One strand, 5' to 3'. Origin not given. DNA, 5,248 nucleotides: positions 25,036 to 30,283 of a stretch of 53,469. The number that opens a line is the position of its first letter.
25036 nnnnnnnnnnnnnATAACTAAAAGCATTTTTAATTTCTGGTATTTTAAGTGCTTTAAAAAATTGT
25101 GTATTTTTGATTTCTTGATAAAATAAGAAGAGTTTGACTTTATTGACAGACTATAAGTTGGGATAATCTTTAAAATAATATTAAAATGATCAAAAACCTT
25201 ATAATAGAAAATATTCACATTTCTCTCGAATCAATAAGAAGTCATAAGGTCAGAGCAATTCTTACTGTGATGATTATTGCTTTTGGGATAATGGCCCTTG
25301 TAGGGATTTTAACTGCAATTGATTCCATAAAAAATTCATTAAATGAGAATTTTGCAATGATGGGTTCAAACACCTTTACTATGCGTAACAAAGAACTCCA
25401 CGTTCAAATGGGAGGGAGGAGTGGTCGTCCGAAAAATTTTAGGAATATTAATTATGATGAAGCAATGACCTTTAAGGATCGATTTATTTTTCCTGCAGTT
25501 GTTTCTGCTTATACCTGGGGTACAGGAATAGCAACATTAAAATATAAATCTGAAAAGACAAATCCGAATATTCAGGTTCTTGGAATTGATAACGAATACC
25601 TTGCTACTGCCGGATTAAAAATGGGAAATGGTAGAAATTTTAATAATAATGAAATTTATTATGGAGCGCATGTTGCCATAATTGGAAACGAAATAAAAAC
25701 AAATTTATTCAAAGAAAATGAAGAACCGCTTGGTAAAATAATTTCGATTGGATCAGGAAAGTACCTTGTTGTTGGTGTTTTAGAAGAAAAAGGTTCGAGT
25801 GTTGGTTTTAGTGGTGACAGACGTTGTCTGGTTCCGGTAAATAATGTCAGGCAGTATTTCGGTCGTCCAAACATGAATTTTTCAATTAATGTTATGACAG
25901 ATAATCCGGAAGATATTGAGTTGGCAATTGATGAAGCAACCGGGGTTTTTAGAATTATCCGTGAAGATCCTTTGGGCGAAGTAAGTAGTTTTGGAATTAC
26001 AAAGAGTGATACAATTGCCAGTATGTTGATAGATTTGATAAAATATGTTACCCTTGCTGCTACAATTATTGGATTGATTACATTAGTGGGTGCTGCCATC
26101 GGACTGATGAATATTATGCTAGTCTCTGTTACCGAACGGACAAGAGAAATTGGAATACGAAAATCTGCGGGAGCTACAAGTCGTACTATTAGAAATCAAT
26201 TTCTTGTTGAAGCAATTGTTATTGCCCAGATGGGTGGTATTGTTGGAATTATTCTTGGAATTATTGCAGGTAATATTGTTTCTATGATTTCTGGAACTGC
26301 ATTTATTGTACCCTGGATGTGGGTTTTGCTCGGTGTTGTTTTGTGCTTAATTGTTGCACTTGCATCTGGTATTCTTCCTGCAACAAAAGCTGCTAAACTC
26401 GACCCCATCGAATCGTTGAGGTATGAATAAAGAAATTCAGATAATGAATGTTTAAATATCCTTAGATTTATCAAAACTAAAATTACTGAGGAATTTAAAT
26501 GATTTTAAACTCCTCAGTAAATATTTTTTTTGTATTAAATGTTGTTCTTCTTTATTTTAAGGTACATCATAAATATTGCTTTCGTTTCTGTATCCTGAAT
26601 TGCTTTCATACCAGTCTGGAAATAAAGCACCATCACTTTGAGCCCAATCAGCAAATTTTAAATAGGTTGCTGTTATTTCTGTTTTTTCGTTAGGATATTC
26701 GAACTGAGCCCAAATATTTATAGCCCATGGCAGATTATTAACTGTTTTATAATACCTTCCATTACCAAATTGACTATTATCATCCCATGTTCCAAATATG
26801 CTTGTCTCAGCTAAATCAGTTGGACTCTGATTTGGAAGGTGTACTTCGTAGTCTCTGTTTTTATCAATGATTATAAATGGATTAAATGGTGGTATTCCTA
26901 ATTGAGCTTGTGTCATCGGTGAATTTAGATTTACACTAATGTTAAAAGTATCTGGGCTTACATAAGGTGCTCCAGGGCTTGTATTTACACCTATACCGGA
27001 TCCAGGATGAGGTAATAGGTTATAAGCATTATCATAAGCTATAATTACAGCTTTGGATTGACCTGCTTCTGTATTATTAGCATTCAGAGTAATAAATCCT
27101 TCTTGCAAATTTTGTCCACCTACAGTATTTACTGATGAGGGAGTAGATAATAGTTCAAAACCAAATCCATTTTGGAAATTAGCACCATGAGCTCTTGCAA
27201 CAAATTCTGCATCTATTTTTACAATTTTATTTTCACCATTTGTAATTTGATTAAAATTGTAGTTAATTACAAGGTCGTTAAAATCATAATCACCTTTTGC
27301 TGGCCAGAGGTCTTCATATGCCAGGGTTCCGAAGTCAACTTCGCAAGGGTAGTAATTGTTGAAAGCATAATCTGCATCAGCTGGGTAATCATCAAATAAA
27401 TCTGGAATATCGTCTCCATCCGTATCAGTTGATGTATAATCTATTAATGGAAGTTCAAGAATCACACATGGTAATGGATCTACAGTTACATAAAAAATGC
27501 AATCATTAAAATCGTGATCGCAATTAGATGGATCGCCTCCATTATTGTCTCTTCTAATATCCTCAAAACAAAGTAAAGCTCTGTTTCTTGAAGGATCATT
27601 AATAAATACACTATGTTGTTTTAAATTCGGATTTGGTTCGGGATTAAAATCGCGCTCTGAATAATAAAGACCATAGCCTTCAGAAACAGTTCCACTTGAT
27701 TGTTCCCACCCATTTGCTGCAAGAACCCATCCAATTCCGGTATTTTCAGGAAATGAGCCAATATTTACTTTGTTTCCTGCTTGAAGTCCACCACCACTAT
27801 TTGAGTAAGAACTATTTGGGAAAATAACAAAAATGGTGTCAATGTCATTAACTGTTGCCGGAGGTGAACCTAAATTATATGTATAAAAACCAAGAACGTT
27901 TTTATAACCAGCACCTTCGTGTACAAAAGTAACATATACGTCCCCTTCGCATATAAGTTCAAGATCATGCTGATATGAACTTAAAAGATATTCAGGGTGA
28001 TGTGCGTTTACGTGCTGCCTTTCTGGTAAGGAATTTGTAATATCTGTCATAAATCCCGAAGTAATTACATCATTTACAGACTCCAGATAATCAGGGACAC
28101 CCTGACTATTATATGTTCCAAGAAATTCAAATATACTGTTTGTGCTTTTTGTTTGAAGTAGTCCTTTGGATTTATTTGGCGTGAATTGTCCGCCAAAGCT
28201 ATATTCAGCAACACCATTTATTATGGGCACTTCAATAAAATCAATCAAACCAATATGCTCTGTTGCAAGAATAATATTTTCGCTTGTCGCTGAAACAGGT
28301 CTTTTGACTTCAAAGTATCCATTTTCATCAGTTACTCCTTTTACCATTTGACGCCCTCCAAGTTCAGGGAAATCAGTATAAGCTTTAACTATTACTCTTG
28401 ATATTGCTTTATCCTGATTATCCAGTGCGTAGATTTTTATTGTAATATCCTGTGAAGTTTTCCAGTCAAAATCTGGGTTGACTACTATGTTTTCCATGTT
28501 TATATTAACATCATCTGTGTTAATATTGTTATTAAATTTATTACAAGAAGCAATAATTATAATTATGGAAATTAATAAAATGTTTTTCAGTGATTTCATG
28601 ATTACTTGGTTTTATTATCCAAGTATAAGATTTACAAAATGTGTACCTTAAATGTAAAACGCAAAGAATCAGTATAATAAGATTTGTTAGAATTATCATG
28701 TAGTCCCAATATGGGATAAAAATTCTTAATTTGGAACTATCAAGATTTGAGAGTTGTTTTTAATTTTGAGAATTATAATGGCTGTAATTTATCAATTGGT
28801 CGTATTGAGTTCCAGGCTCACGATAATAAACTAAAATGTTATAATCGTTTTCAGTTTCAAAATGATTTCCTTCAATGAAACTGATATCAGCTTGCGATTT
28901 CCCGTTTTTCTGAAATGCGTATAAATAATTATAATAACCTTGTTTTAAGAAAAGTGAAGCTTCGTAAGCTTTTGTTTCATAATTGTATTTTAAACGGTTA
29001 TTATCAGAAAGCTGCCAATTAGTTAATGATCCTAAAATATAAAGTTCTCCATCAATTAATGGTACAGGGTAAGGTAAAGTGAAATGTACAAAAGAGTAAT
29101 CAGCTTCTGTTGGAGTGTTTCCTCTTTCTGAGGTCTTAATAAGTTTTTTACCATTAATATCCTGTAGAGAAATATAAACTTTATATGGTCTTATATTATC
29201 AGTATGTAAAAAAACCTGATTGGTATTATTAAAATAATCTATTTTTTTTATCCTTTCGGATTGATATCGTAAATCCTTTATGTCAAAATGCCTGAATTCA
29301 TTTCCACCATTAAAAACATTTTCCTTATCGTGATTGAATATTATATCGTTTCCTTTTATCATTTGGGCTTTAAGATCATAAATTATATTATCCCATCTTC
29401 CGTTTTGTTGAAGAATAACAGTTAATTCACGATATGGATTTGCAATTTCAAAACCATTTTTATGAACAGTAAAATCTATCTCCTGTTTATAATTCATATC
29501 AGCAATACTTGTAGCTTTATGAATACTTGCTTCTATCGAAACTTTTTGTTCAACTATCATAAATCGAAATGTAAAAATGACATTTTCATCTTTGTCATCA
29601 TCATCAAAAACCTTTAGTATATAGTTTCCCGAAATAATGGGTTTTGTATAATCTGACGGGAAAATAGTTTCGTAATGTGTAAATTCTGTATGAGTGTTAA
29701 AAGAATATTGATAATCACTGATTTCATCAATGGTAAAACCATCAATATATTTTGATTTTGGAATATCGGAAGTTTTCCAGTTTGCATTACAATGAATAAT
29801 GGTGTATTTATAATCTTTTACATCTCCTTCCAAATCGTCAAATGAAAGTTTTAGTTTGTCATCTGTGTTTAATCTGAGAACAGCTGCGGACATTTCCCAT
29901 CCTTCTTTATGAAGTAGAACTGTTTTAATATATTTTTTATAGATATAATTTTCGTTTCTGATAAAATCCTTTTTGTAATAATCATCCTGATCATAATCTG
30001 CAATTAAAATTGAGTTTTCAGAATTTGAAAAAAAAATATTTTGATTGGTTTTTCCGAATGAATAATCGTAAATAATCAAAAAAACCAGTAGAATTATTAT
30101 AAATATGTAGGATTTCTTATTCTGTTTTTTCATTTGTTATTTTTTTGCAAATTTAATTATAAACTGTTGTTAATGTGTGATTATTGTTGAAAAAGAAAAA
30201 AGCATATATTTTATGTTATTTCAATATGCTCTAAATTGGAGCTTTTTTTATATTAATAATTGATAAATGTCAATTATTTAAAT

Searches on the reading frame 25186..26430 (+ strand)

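Call 65: search_protein_families(library=pfam, proteins=[window:25186-26430:+], max_evalue=0.01)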
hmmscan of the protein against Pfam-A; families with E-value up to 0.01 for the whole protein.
window:25186-26430:+ (414 aa): 2 families
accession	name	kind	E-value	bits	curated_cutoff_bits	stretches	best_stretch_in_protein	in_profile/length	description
PF12704.14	MacB_PCD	-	1e-32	114.6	27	1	25-252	2-205/207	MacB-like periplasmic core domain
PF02687.27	FtsX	-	2.1e-20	73.4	25.5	1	294-407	2-120/120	FtsX-like permease C-terminal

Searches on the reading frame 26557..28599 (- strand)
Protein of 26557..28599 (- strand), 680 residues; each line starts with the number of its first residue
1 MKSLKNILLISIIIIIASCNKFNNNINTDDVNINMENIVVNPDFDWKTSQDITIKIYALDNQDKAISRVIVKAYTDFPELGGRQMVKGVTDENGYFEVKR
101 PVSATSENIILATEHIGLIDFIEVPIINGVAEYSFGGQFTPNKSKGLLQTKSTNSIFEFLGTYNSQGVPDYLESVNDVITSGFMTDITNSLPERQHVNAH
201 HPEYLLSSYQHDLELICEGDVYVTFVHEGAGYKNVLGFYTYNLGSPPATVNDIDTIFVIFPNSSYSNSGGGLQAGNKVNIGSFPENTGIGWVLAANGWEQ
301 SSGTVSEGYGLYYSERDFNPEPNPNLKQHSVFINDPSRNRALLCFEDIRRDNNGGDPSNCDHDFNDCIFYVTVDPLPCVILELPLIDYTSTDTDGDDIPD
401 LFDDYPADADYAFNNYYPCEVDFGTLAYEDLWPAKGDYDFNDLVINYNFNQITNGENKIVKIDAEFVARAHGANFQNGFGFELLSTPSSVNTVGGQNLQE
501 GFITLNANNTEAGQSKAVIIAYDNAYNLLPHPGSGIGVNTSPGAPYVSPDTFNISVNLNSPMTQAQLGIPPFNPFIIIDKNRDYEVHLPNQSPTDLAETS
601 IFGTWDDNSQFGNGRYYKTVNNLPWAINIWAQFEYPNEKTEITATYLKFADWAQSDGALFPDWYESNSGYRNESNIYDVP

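Call 65: search_protein_families(library=pfam, proteins=[window:26557-28599:-], max_evalue=0.01)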
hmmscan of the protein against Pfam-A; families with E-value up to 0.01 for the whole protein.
window:26557-28599:- (680 aa): 2 families
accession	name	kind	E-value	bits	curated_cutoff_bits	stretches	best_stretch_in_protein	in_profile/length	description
PF16130.10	DUF4842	-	2.4e-60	204.7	22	1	457-664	1-208/208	Domain of unknown function (DUF4842)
PF13448.11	DUF4114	-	1.2e-17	65.1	27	1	283-373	1-84/85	Domain of unknown function (DUF4114)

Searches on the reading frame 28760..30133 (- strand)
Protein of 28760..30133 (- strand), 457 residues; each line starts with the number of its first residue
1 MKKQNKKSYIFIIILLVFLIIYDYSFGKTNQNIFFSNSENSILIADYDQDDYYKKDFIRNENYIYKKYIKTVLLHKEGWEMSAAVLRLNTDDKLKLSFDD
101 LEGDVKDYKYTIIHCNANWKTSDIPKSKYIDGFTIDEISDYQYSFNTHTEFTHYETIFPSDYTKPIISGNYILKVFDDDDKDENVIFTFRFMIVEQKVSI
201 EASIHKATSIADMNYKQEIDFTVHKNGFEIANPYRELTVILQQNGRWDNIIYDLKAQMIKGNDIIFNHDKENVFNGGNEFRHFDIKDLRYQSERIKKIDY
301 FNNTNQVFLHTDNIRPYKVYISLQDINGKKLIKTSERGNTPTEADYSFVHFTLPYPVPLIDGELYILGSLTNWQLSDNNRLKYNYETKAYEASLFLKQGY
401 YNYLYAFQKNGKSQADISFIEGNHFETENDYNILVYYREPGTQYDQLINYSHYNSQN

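Call 65: search_protein_families(library=pfam, proteins=[window:28760-30133:-], max_evalue=0.01)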
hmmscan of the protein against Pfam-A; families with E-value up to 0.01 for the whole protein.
window:28760-30133:- (457 aa): 1 family
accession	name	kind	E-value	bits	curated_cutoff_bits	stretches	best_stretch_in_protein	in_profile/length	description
PF17116.11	T9SS_plug_1st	-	6.3e-39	133.2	23.9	1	69-195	1-126/126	Type 9 secretion system plug protein 1st domain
